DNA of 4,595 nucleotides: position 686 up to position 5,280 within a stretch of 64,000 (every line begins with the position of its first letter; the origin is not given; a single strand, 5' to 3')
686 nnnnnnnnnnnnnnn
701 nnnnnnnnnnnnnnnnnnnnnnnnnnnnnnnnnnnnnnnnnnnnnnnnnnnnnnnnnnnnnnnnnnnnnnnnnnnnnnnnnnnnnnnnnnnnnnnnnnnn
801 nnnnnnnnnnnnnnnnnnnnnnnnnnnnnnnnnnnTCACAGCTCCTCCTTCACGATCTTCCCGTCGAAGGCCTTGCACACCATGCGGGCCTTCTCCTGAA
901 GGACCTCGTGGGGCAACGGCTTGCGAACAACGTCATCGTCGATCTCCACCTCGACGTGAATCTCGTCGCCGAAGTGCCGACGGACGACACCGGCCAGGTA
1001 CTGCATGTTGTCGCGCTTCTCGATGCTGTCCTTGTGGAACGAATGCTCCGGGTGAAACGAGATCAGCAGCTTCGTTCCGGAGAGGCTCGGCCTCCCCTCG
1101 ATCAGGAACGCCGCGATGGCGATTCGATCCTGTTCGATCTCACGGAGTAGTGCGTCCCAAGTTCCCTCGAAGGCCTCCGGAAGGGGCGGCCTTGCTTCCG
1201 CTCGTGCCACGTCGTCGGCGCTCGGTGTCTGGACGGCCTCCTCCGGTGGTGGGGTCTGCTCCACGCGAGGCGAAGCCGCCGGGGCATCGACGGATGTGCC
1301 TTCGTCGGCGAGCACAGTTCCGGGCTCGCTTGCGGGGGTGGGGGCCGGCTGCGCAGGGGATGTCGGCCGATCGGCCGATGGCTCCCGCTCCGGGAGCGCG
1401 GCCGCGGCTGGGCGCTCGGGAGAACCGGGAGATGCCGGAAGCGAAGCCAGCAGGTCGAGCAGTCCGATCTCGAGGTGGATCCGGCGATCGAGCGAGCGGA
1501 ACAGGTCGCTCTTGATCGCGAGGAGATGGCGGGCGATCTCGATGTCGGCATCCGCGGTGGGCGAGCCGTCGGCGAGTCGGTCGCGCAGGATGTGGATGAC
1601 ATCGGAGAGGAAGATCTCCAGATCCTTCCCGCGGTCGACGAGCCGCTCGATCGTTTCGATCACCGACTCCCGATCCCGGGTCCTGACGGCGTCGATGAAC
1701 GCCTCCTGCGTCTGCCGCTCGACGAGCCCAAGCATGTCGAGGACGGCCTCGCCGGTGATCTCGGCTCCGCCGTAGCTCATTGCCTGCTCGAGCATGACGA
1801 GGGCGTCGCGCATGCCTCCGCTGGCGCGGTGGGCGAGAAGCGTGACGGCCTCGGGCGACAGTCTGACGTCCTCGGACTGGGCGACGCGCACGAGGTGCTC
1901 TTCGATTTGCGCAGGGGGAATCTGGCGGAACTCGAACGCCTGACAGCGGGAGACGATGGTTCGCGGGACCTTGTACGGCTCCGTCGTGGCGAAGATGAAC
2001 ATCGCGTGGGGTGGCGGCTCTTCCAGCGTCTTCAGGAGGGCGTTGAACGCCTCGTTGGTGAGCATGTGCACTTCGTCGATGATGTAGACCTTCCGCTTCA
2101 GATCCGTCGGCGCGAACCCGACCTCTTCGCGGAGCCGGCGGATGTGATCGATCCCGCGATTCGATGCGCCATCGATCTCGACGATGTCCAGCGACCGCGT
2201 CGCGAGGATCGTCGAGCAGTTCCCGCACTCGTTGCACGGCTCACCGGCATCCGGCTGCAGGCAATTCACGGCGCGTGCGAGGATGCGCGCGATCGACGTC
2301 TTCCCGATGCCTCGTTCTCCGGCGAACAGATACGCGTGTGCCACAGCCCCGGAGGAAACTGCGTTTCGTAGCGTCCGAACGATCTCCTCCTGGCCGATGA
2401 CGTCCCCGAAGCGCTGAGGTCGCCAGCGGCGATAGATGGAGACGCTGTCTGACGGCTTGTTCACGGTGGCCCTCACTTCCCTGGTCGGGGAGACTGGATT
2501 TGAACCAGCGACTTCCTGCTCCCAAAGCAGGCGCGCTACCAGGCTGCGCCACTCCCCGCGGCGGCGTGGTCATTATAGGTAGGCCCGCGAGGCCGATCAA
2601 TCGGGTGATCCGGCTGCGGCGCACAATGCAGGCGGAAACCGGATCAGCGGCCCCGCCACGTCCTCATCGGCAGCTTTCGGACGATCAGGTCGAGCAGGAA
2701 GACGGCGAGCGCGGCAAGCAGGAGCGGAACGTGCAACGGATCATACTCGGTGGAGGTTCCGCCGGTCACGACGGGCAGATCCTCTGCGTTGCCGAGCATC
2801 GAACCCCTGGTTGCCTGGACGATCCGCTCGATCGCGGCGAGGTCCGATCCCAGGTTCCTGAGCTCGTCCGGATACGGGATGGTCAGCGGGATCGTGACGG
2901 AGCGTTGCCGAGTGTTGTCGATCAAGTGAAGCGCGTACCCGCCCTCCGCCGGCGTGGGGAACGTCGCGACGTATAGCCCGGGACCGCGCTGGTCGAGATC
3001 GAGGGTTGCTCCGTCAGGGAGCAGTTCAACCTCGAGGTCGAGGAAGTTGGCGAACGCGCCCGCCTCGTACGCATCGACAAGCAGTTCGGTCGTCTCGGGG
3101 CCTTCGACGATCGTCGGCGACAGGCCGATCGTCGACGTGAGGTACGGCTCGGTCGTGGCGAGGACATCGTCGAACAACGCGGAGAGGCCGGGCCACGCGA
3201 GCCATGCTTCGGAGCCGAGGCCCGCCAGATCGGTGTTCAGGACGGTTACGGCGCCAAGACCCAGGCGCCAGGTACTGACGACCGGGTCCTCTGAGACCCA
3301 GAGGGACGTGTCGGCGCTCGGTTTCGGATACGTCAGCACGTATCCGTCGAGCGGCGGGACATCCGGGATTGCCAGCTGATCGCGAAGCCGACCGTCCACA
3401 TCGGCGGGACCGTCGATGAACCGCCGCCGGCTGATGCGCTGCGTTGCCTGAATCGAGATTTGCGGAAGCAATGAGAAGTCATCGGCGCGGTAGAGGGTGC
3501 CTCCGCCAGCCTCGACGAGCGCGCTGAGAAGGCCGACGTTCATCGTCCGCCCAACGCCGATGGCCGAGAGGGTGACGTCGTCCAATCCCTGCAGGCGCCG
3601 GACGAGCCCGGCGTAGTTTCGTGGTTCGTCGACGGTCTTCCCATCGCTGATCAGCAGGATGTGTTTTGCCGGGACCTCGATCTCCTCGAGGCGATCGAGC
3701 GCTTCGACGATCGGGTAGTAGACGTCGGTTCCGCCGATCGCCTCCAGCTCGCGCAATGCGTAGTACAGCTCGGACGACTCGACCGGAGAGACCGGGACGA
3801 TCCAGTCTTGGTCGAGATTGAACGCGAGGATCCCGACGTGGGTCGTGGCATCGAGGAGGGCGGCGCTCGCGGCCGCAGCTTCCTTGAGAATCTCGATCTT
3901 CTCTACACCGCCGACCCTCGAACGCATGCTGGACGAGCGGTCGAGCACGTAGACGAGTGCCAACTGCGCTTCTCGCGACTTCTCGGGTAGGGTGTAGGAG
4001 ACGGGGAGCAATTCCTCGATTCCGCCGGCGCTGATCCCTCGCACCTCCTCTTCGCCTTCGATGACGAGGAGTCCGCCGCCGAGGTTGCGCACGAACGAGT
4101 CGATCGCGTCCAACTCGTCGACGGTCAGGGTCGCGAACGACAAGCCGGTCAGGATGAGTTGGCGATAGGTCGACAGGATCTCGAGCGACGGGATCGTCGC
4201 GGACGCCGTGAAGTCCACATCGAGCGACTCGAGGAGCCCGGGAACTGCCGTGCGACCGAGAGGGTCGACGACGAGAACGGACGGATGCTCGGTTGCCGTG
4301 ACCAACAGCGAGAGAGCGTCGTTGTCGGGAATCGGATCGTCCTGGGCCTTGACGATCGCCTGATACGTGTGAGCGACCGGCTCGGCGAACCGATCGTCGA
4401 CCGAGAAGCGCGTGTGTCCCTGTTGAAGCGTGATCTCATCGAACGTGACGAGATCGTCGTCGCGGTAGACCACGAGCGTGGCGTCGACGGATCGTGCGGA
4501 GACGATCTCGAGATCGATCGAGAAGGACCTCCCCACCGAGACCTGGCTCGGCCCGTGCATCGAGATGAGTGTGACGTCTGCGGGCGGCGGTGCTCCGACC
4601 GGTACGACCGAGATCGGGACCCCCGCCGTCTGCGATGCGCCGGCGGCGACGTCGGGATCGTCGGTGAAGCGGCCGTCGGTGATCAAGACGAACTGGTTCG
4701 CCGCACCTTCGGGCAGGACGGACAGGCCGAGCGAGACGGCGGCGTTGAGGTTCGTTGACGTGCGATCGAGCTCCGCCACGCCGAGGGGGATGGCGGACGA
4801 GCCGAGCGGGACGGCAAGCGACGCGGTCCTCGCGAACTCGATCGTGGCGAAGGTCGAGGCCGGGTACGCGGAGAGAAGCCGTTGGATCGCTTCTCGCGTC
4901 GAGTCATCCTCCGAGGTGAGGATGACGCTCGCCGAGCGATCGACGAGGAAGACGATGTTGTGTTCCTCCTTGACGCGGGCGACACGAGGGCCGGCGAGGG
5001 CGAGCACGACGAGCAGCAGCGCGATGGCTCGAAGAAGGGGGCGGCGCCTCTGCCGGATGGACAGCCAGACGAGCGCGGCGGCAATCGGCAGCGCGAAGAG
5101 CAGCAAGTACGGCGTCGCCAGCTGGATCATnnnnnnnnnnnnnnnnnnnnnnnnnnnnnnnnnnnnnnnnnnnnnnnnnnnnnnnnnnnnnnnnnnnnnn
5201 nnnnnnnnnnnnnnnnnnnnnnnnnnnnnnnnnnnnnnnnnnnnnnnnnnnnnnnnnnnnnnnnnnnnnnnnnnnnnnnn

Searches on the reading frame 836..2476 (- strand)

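Call 55: search_protein_families(library=pfam, proteins=[window:836-2476:-], max_evalue=0.00001)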
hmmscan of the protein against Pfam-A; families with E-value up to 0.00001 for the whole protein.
window:836-2476:- (546 aa): 6 families
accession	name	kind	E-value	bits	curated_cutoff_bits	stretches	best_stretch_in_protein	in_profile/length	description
PF13177.12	DNA_pol3_delta2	-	3.3e-45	154.4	27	1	28-186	1-160/161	DNA polymerase III, delta subunit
PF22608.2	DNAX_ATPase_lid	-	6.6e-13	48.7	27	1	190-237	1-48/49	DNA polymerase III clamp loader subunit, ATPase lid domain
PF20964.2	DnaX_C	-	1.6e-12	47.8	26.2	1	429-512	5-87/113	DNA polymerase III subunit tau, C-terminal domain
PF00004.35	AAA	-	6.7e-10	40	21.2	1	50-181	2-126/131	ATPase family associated with various cellular activities (AAA)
PF12169.13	DNA_pol3_gamma3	-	3.2e-07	30.7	24.4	1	241-298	2-59/143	DNA polymerase III subunits gamma and tau domain III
PF05496.18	RuvB_N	-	3e-06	27.5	27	0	19-93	2-81/159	Holliday junction DNA helicase RuvB P-loop domain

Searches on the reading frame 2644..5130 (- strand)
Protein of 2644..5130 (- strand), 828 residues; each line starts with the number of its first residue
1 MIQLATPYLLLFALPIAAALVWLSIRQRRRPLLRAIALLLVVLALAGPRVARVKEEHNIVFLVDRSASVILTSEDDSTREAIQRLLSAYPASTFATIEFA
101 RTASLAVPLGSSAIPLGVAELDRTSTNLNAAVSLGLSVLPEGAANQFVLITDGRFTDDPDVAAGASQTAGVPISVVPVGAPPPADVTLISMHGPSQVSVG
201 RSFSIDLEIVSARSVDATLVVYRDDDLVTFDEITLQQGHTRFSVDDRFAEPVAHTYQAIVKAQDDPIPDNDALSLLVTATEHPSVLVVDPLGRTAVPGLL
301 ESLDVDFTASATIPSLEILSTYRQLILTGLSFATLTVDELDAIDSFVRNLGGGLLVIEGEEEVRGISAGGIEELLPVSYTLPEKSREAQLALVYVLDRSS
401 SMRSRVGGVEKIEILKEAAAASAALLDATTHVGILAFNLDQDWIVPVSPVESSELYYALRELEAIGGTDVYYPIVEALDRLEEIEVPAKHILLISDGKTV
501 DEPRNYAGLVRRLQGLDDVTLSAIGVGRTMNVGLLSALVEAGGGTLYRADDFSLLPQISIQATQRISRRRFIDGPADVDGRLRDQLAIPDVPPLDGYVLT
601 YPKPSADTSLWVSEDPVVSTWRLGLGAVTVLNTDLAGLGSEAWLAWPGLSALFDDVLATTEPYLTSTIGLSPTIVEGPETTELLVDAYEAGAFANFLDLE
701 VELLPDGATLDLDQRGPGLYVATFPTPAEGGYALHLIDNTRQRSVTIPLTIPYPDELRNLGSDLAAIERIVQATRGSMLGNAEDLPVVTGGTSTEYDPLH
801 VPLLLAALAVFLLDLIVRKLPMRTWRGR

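Call 55: search_protein_families(library=pfam, proteins=[window:2644-5130:-], max_evalue=0.00001)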
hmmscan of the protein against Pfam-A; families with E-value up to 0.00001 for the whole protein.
window:2644-5130:- (828 aa): 3 families
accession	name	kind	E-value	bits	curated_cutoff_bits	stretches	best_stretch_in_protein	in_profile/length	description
PF13519.12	VWA_2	-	3.7e-16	60.1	27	1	392-497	1-106/107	von Willebrand factor type A domain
PF00092.34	VWA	-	7.3e-16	59.3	23.8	1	392-558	2-171/174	von Willebrand factor type A domain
PF13768.12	VWA_3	-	1.7e-06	28.6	27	0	391-546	2-153/155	von Willebrand factor type A domain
